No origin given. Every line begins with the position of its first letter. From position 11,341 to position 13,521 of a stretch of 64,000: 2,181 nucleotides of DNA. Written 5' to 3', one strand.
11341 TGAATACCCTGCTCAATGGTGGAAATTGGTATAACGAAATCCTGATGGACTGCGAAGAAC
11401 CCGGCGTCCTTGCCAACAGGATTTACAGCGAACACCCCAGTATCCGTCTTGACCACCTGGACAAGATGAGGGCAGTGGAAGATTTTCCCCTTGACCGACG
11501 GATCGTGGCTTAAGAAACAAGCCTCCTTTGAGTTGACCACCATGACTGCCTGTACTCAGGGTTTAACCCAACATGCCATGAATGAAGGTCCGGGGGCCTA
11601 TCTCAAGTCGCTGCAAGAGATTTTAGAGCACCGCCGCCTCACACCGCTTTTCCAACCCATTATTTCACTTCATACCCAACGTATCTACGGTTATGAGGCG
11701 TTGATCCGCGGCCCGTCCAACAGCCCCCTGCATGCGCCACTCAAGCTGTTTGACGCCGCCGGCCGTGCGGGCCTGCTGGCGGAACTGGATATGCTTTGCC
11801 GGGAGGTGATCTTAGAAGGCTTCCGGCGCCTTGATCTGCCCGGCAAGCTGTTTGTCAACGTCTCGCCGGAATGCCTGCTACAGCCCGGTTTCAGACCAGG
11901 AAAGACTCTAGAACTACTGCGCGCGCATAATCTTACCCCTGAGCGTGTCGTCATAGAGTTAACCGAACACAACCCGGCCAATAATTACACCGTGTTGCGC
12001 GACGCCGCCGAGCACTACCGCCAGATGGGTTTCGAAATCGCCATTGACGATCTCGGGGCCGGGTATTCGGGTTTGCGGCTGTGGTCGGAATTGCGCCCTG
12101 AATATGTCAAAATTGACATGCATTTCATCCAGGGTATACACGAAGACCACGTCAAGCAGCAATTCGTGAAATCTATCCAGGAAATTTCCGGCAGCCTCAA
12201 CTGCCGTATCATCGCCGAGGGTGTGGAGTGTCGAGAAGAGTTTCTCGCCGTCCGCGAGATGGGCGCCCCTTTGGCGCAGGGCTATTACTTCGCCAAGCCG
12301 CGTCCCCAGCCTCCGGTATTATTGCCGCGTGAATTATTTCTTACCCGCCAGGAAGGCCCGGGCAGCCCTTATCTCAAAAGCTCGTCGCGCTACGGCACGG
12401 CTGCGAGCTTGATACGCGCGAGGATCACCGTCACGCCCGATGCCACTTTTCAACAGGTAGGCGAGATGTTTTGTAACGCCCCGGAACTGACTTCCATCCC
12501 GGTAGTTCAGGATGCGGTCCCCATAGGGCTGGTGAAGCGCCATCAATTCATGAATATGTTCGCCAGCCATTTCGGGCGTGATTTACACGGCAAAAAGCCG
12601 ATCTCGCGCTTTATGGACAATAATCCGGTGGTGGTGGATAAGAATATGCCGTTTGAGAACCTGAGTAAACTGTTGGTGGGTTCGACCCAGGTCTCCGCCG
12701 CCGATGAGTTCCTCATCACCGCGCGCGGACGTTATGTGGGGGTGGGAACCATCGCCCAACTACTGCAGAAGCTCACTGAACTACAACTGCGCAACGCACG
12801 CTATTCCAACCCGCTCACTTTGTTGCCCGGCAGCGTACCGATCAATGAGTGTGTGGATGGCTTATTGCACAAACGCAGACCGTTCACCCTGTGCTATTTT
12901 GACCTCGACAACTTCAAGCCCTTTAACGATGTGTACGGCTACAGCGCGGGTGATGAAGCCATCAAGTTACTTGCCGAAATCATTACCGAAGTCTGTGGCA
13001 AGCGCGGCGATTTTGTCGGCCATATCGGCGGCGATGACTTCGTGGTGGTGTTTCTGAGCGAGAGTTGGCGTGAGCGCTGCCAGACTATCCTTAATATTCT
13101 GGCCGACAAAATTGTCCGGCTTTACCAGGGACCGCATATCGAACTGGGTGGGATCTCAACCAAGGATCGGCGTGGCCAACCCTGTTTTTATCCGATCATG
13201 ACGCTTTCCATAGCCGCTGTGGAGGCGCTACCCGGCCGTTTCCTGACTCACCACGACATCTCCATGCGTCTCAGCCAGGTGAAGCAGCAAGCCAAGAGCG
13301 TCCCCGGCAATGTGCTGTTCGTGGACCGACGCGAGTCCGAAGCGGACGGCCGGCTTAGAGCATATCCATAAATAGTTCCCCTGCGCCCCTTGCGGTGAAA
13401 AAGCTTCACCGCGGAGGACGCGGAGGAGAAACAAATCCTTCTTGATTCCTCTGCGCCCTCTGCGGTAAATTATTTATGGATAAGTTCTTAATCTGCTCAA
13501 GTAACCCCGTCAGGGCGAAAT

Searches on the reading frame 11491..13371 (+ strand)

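Call 41: search_protein_families(library=ncbifam, proteins=[window:11491-13371:+], max_evalue=1e-10)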
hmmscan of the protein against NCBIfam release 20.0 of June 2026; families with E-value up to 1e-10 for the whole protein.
window:11491-13371:+ (626 aa): 16 families
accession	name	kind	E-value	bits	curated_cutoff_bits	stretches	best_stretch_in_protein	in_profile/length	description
NF052265.1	EAL_dom_RimA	equivalog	1.3e-45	155.6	430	1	54-271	21-234/248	S6 modification regulatory phosphodiesterase RimA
NF007474.0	PRK10060.1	equivalog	9e-40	136.5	782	1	41-272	413-646/663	cyclic di-GMP phosphodiesterase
NF052458.1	PhdiestGepA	equivalog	1.6e-37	129.2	1200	1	38-272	593-833/840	phosphodiesterase GepA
NF045675.1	PhdiestaseDibA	equivalog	3.6e-36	124.7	980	1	18-272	361-617/623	phosphodiesterase DibA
NF008467.0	PRK11359.1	equivalog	2.2e-34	118.6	857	1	40-272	548-784/800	oxygen-sensing cyclic-di-GMP phosphodiesterase DosP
NF053781.1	cdiGMPphdstlr2612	equivalog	1.3e-31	109.2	1600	1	40-273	1019-1258/1268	Tlr1612 family c-di-GMP phosphodiesterase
NF007298.0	PRK09776.1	equivalog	5.3e-25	87.5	1135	1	80-272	905-1098/1111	diguanylate cyclase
NF052596.1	RR_EAL_PvrR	equivalog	3.9e-24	85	580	1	19-269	125-378/398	response regulator cyclic di-GMP phosphodiesterase PvrR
NF007839.0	PRK10551.1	equivalog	3e-23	82.2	461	1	53-272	280-502/518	cyclic di-GMP phosphodiesterase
NF008807.1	PRK11829.1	equivalog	4.3e-22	78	733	1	43-273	422-655/670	biofilm formation regulator HmsP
NF045673.1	c-di-GMPRcptLapD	equivalog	5.4e-22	77.9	1020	1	14-272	390-646/647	cyclic di-GMP receptor LapD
NF051476.1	CDiGphdiTpdA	equivalog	2e-18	66.5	1000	1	45-268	355-568/570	cyclic di-GMP phosphodiesterase TpdA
NF008281.1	PRK11059.1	equivalog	2.2e-16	59.3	663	1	43-271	403-630/633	RNase E specificity factor CsrD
TIGR00254.1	GGDEF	domain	1.8e-14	53.8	37.4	1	460-531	32-102/168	diguanylate cyclase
NF007423.1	PRK09966.1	equivalog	5.8e-12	45.2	325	1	441-540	243-345/390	diguanylate cyclase DgcN/YfiN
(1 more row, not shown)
